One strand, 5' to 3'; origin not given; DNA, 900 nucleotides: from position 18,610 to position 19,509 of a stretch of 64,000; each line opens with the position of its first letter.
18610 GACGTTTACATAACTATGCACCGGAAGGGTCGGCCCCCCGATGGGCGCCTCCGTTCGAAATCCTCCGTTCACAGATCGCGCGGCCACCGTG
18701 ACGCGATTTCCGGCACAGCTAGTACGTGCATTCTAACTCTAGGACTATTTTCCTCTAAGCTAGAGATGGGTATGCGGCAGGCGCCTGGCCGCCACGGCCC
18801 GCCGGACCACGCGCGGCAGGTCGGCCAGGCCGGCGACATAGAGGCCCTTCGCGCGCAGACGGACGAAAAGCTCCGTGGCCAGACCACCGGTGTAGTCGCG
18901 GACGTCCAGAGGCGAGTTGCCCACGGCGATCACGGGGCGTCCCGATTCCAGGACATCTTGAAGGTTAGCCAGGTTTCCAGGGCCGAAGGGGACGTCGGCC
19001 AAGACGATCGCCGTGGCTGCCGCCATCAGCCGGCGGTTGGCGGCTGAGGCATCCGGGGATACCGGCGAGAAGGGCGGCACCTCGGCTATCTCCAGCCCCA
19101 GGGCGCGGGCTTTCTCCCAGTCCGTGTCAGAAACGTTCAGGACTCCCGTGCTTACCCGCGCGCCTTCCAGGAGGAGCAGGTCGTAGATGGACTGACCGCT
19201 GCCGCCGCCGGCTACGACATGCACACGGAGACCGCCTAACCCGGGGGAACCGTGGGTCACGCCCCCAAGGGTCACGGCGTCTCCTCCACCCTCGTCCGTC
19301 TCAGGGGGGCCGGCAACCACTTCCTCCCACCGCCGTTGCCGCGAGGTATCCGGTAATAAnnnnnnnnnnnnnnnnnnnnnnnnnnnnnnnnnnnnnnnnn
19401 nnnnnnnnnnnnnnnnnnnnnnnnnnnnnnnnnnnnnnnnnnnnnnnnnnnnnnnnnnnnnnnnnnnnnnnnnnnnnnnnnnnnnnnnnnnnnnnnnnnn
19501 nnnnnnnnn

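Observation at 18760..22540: Riboswitch-controlled btuFCD locus whose ATPase carries a ~210-aa non-ABC C-terminal domain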

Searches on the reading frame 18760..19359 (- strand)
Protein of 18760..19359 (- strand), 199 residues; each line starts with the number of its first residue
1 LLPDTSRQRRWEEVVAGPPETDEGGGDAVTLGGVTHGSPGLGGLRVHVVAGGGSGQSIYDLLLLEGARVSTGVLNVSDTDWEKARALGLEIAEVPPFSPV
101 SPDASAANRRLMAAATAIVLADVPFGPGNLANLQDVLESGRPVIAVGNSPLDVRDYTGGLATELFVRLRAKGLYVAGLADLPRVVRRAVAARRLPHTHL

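Call 8: search_protein_families(library=ncbifam, proteins=[window:18760-19359:-], max_evalue=1)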
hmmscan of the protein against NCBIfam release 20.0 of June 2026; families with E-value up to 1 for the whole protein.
window:18760-19359:- (199 aa): 1 family
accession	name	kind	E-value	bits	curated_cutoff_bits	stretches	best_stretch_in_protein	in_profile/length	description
NF007082.0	PRK09536.1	equivalog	2.7e-11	43.2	537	1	44-126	268-350/402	corrinoid ABC transporter ATPase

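Call 9: search_protein_families(library=pfam, proteins=[window:18760-19359:-], max_evalue=10)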
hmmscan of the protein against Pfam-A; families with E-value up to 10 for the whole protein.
window:18760-19359:- (199 aa): 0 families

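Call 10: search_solved_structures(query=window:18760-19359:-, max_evalue=10)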
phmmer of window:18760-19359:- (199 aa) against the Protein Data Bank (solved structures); distinct sequences matched with E-value up to 10: 6.
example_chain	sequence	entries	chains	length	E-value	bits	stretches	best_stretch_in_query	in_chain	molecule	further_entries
5hrm_A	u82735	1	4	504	0.13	15.2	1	45-150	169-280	Haloalkylphosphorus hydrolase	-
5ioj_A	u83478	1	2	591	0.18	14.8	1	45-150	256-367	Haloalkylphosphorus hydrolase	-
6qai_A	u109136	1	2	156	0.36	13.8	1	63-120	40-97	2-Deoxyribosyltransferase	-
2dld_A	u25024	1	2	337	0.81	12.6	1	70-109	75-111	D-LACTATE DEHYDROGENASE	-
5lcy_A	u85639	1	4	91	0.82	12.6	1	128-188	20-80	Frmr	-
4kqx_A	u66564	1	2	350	1.2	12.1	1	41-94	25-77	Ketol-acid reductoisomerase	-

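Call 11: find_homologous_proteins(query=window:18760-19260:-, max_evalue=0.001)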
Query window:18760-19260:- (166 aa): 14 proteins with E <= 0.001 among 1286 candidates.
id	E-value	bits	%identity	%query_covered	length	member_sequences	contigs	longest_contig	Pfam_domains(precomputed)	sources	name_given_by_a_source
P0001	1.8e-35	140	51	70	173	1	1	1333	PF27219.1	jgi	-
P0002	9.6e-23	99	43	87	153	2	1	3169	PF27219.1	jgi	jgi:iron complex transport system ATP-binding protein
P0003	5.5e-22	96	46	80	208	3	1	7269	PF27219.1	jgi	jgi:iron complex transport system ATP-binding protein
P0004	1.1e-21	95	42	86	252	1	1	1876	PF27219.1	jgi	jgi:cobalamin transport system ATP-binding protein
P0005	5.0e-21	93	53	69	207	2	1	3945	PF27219.1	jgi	jgi:iron complex transport system ATP-binding protein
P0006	5.3e-21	93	41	78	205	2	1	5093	PF27219.1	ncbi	-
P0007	1.8e-20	92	44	83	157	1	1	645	PF27219.1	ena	-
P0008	4.4e-20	90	43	84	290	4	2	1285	PF00005.34,PF27219.1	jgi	jgi:iron complex transport system ATP-binding protein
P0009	1.2e-19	89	50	63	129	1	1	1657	PF27219.1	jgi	jgi:iron complex transport system ATP-binding protein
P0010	3.4e-19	87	40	79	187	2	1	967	PF27219.1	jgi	jgi:iron complex transport system ATP-binding protein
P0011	3.1e-18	84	41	72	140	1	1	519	PF27219.1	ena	-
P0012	7.7e-18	83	51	51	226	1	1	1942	PF27219.1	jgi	jgi:iron complex transport system ATP-binding protein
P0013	3.1e-17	81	40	76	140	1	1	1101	PF27219.1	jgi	jgi:iron complex transport system ATP-binding protein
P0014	5.6e-11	61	29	87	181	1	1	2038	PF27219.1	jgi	-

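Call 25: find_related_loci(query=A1, collection=genome_contigs, flank=5000)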
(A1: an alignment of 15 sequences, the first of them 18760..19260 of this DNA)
Query A1 (166 aa) in genome_contigs; peptide patterns used: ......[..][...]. (x = any residue, [..] = any of these).
52 stretches matched a pattern; 47 encode a relative of the query (tblastn E <= 1e-3); 47 distinct loci.
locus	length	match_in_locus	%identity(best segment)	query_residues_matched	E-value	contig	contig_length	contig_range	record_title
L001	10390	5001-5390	49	13-139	1e-34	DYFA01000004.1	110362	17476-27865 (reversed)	MAG TPA_asm: Aneurinibacillus sp. isolate Tomsk_67_16 Tomsk_k141_2912, whole genome shotgun sequence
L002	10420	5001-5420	49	13-148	1e-34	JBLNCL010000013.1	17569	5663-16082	MAG: Betaproteobacteria bacterium isolate MAG126 PRJNA950955_bin33_renamed_12, whole genome shotgun sequence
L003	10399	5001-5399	47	11-142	2e-34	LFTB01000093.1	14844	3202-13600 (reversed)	MAG: Clostridia bacterium DTU084 scaffold1184, whole genome shotgun sequence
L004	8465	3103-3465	45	13-132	2e-32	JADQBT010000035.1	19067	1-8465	MAG: Halanaerobiales bacterium isolate Soudan_29 NODE_945_length_19067_cov_29.643594, whole genome shotgun sequence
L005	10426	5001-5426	44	10-148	7e-29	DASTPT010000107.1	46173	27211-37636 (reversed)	MAG TPA_asm: Actinomycetota bacterium isolate SMAG_U2204 k141_1427232, whole genome shotgun sequence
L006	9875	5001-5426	43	10-148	4e-28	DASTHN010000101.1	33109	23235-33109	MAG TPA_asm: Actinomycetota bacterium isolate SMAG_U671 k141_1196976, whole genome shotgun sequence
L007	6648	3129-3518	45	10-136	3e-27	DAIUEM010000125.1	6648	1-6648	MAG TPA_asm: Actinomycetota bacterium isolate CTOTU25593 NODE_7164_length_6648_cov_4.258304, whole genome shotgun sequen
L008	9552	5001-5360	48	10-128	5e-27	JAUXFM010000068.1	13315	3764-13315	MAG: Lentisphaerales bacterium isolate CSMAG_2903 CSMAG_2903_k117_2135446_length_13315_cov_11.0000, whole genome shotgun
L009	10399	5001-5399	45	9-139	6e-27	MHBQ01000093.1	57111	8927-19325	MAG: Lentisphaerae bacterium RIFOXYC12_FULL_60_16 rifoxyc3_full_scaffold_297, whole genome shotgun sequence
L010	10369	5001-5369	49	5-126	5e-27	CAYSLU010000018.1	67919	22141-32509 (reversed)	MAG TPA_asm: uncultured Verrucomicrobiota bacterium isolate SRP272421_co4_691 genome assembly, contig: NODE_565_length_6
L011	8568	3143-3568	45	10-148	4e-27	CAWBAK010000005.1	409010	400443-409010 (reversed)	MAG: uncultured Actinomycetes bacterium isolate MFD09206.bin.1.69 genome assembly, contig: contig_4250, whole genome sho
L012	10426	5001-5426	44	10-148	1e-26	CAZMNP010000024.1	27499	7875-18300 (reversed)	MAG TPA_asm: uncultured Actinomycetes bacterium isolate binchicken_co31_380 genome assembly, contig: k141_5310008, whole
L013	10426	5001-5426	43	10-148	3e-26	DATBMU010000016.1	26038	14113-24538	MAG TPA_asm: Actinomycetota bacterium isolate SMAG_U4006 k141_2474436, whole genome shotgun sequence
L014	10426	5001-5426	43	10-148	3e-26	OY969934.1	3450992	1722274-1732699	MAG: uncultured Actinomycetes bacterium isolate MFD04944.bin.1.31 genome assembly, chromosome: 1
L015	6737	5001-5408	40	3-135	7e-26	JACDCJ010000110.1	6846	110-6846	MAG: Actinomycetota bacterium isolate MGR_bin305 SD2897_NODE_3178_length_6846_cov_1.341718, whole genome shotgun sequenc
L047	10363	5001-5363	36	21-139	2e-11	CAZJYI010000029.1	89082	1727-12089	MAG TPA_asm: uncultured Victivallales bacterium isolate binchicken_co97_160 genome assembly, contig: NODE_807_length_890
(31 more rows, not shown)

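Call 26: predict_structure(alignment_id=A1)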
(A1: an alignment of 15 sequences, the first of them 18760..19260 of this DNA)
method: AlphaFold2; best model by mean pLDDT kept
length: 166 residues; sequences in the alignment: 15
mean_pLDDT: 91.6   pTM: 0.88
mean pLDDT of the five models: 91.6, 90.8, 90.4, 90.3, 89.9
residues with pLDDT >= 90: 130; 70-90: 28; 50-70: 5; < 50: 3
segments of 3 or more residues with pLDDT < 50: none
pLDDT, mean of each block of 10 residues (from residue 1): 73 95 97 97 95 97 93 97 94 87 95 89 92 91 95 94 66
secondary structure, 60 per line:
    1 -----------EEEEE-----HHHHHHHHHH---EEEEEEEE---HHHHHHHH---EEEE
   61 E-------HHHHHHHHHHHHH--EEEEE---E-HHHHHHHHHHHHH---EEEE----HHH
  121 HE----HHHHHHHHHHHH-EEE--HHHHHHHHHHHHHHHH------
elements in order: E12-16 H22-31 E35-42 H46-53 E57-61 H69-81 E84-88 H94-106 E110-113 H118-121 H127-138 E140-142 H145-160

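Call 30: fold_search(model_id=the predicted structure, library=pdb)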
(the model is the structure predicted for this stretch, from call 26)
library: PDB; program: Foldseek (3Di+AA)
matches with E <= 10: 1746; with E <= 0.001: 7
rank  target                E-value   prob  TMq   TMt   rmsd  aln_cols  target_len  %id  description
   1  5mll_A                3.2e-04  1.00  0.58  0.46   5.3       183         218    9  Structure of HpDprA at 1.9 Angstroms resolution (released 2017-12-20)
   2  5mll_B                5.3e-04  1.00  0.55  0.44   6.3       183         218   10  Structure of HpDprA at 1.9 Angstroms resolution (released 2017-12-20)
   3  4ljk_D                6.7e-04  1.00  0.57  0.46   5.2       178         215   11  Structural insights into the unique single-stranded DNA binding mode of DNA processing protein A from Helicobacter pyl (released 2014-01-01)
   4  4ljk_G                7.6e-04  1.00  0.56  0.46   5.4       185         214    9  Structural insights into the unique single-stranded DNA binding mode of DNA processing protein A from Helicobacter pyl (released 2014-01-01)
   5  4ljk_F                8.7e-04  1.00  0.56  0.44   6.1       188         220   11  Structural insights into the unique single-stranded DNA binding mode of DNA processing protein A from Helicobacter pyl (released 2014-01-01)
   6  3uqz_A                8.7e-04  1.00  0.44  0.29   6.3       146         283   16  X-ray structure of DNA processing protein A (DprA) from Streptococcus pneumoniae (released 2012-08-29)
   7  4ljk_B                9.8e-04  1.00  0.59  0.47   5.2       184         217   11  Structural insights into the unique single-stranded DNA binding mode of DNA processing protein A from Helicobacter pyl (released 2014-01-01)
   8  4izo                  1.7e-03  1.00  0.41  0.20   4.5       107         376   21  Crystal structure of kinase Phosphoribosylaminoimidazole carboxylase, ATPase subunit from Burkholderia thailandensis (released 2013-02-27)
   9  4ljr_A                2.1e-03  1.00  0.57  0.47   5.2       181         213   12  Structural insights into the unique single-stranded DNA binding mode of DNA processing protein A from Helicobacter pyl (released 2014-01-01)
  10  3maj                  2.5e-03  1.00  0.49  0.27   6.3       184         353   17  Crystal structure of putative DNA processing protein DprA from Rhodopseudomonas palustris CGA009 (released 2010-05-12)
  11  3ubm_C                3.4e-03  0.98  0.46  0.20  12.1       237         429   15  Formyl-CoA:oxalate CoA-transferase from Acetobacter aceti (released 2012-03-21)
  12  3ubm_B                3.8e-03  0.98  0.46  0.21  11.7       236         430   15  Formyl-CoA:oxalate CoA-transferase from Acetobacter aceti (released 2012-03-21)
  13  6y1u_B                3.8e-03  0.96  0.40  0.26   8.3       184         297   16  Mycobacterium tuberculosis FtsZ-GDP in complex with 4-hydroxycoumarin (released 2021-06-09)
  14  4ljl_A                4.1e-03  1.00  0.56  0.45   5.4       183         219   11  Structural insights into the unique single-stranded DNA binding mode of DNA processing protein A from Helicobacter pyl (released 2014-01-01)
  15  2b34_A                4.1e-03  0.99  0.50  0.44   6.5       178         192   12  Structure of MAR1 Ribonuclease from Caenorhabditis elegans (released 2005-09-27)
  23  4ljk_A                5.6e-03  1.00  0.57  0.46   5.5       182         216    9  Structural insights into the unique single-stranded DNA binding mode of DNA processing protein A from Helicobacter pyl (released 2014-01-01)
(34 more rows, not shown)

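Call 32: search_protein_representatives(alignment_id=A1)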
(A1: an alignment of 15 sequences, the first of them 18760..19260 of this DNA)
Query: 15 sequences, 210 profile positions. Proteins with E-value up to 0.001 (for the whole library): 1320; up to 1e-10: 801; up to 1e-30: 333. The best 150 are listed.
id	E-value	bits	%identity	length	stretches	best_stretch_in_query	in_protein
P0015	1.5e-75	269.7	-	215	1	3-206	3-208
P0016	2.6e-69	249.3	-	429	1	3-208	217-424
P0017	5.3e-68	245.0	-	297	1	1-206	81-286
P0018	4.0e-61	222.6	-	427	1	1-204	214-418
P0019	9.2e-61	221.4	-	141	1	64-202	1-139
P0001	2.4e-60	220.0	-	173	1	49-208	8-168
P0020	2.5e-59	216.7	-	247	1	1-202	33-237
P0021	3.4e-59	216.3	-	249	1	1-204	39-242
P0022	1.2e-58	214.5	-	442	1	1-205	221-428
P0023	6.6e-57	208.8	-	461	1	2-204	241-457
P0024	6.1e-56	205.6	-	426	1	1-204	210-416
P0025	6.1e-56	205.6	-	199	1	18-208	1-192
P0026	6.5e-56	205.6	-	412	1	1-204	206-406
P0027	2.7e-55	203.6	-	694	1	1-204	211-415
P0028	3.1e-55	203.4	-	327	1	1-204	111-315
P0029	6.0e-55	202.4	-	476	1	1-204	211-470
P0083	7.4e-49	182.5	-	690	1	2-204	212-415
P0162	2.1e-42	161.4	-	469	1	2-204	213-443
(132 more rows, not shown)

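Call 33: search_protein_families(library=pfam, proteins=[P0027, P0083, P0029, P0023, P0162, P0015, P0016], max_evalue=0.01)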
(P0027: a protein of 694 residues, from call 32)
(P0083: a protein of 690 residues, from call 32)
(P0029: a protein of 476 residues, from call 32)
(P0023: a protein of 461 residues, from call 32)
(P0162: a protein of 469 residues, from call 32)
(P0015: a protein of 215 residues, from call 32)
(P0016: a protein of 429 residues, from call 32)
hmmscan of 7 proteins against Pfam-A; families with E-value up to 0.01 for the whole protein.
P0027 (694 aa): 6 families
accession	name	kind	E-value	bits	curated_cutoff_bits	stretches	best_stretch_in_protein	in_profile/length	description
PF00005.33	ABC_tran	-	1.4e-29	103.8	25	1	20-169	1-137/137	ABC transporter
PF13304.12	AAA_21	-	4.7e-09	37.2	27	2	33-53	2-22/304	AAA domain, putative AbiEii toxin, Type IV TA system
PF02463.25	SMC_N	-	6.1e-09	36.1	40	1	140-204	136-202/220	RecF/RecN/SMC N terminal domain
PF01261.30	AP_endonuc_2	-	3.1e-06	27.5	31.1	1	455-669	10-230/249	Xylose isomerase-like TIM barrel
PF00004.35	AAA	-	0.002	19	21.2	0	35-55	3-23/131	ATPase family associated with various cellular activities (AAA)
PF00006.31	ATP-synt_ab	-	0.0054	16.8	29.5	0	22-54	6-38/213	ATP synthase alpha/beta family, nucleotide-binding domain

P0083 (690 aa): 8 families
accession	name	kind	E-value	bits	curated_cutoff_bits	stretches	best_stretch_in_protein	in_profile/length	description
PF00005.33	ABC_tran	-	2.3e-28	99.9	25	1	20-169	1-137/137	ABC transporter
PF13304.12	AAA_21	-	8.3e-11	42.9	27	2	33-51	2-20/304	AAA domain, putative AbiEii toxin, Type IV TA system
PF01261.30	AP_endonuc_2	-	3.9e-09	37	31.1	1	456-647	11-216/249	Xylose isomerase-like TIM barrel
PF02463.25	SMC_N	-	4.4e-08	33.2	40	1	32-202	26-200/220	RecF/RecN/SMC N terminal domain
PF13481.12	AAA_25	-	4e-05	23.8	27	1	26-199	29-189/195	AAA domain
PF13558.12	SbcC_Walker_B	-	0.00072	20.2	27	0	135-184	27-89/90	SbcC/RAD50-like, Walker B motif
PF13555.12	AAA_29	-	0.0012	18.9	27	1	27-47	19-39/61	P-loop containing region of AAA domain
PF13476.12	AAA_23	-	0.0026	18.9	27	1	33-51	22-40/201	AAA domain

P0029 (476 aa): 10 families
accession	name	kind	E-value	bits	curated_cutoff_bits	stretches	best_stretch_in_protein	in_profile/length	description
PF00005.33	ABC_tran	-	6e-32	111.6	25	1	20-169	1-137/137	ABC transporter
PF13304.12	AAA_21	-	4.4e-09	37.3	27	2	33-53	2-22/304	AAA domain, putative AbiEii toxin, Type IV TA system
PF13191.12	AAA_16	-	3.7e-06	28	32.6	1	28-83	22-79/167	AAA ATPase domain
PF02463.25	SMC_N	-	7.9e-05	22.6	40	1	31-200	25-200/220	RecF/RecN/SMC N terminal domain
PF25199.1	nSTAND_NTPase5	-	8.6e-05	22.8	34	1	25-61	36-73/145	Novel STAND NTPase 5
PF13401.12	AAA_22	-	0.00018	22.3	27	1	32-197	7-121/130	AAA domain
PF13238.12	AAA_18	-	0.0027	18.6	29.4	0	33-54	1-22/128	AAA domain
PF13476.12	AAA_23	-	0.0038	18.3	27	1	32-51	21-40/201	AAA domain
PF13245.12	AAA_19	-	0.0045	17.6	25.1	0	32-185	13-116/134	AAA domain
PF05729.18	NACHT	-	0.0084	16.4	26.7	0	34-54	4-24/167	NACHT domain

P0023 (461 aa): 4 families
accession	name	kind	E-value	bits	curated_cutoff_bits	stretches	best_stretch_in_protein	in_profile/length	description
PF00005.33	ABC_tran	-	1.1e-28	100.9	25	1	26-198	1-137/137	ABC transporter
PF13304.12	AAA_21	-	1.9e-09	38.5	27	1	159-231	227-301/304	AAA domain, putative AbiEii toxin, Type IV TA system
PF02463.25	SMC_N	-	6.1e-05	23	40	0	36-52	24-40/220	RecF/RecN/SMC N terminal domain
PF13401.12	AAA_22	-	0.00038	21.2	27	1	37-104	6-71/130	AAA domain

P0162 (469 aa): 6 families
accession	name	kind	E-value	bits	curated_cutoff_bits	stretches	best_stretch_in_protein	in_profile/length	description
PF00005.33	ABC_tran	-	2.8e-33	115.8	25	1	24-170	4-137/137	ABC transporter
PF13304.12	AAA_21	-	3.3e-11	44.2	27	1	139-204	235-302/304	AAA domain, putative AbiEii toxin, Type IV TA system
PF02463.25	SMC_N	-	3.3e-05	23.9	40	1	33-192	26-191/220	RecF/RecN/SMC N terminal domain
PF06414.18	Zeta_toxin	-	0.00093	19.1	22.3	1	38-72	23-57/199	Zeta toxin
PF19993.5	DO-GTPase2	-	0.0067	16.6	27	0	32-55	1-24/226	Double-GTPase 2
PF25199.1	nSTAND_NTPase5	-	0.0071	16.6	34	0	32-73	42-84/145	Novel STAND NTPase 5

P0015 (215 aa): 0 families

P0016 (429 aa): 4 families
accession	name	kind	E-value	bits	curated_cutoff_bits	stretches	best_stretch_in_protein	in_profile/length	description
PF00005.33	ABC_tran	-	8.7e-28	98.1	25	1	24-173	1-137/137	ABC transporter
PF13304.12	AAA_21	-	1.4e-09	38.9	27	2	36-55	1-20/304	AAA domain, putative AbiEii toxin, Type IV TA system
PF02463.25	SMC_N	-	4.7e-05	23.4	40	0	35-51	25-41/220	RecF/RecN/SMC N terminal domain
PF13476.12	AAA_23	-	0.0089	17.1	27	0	35-51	20-36/201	AAA domain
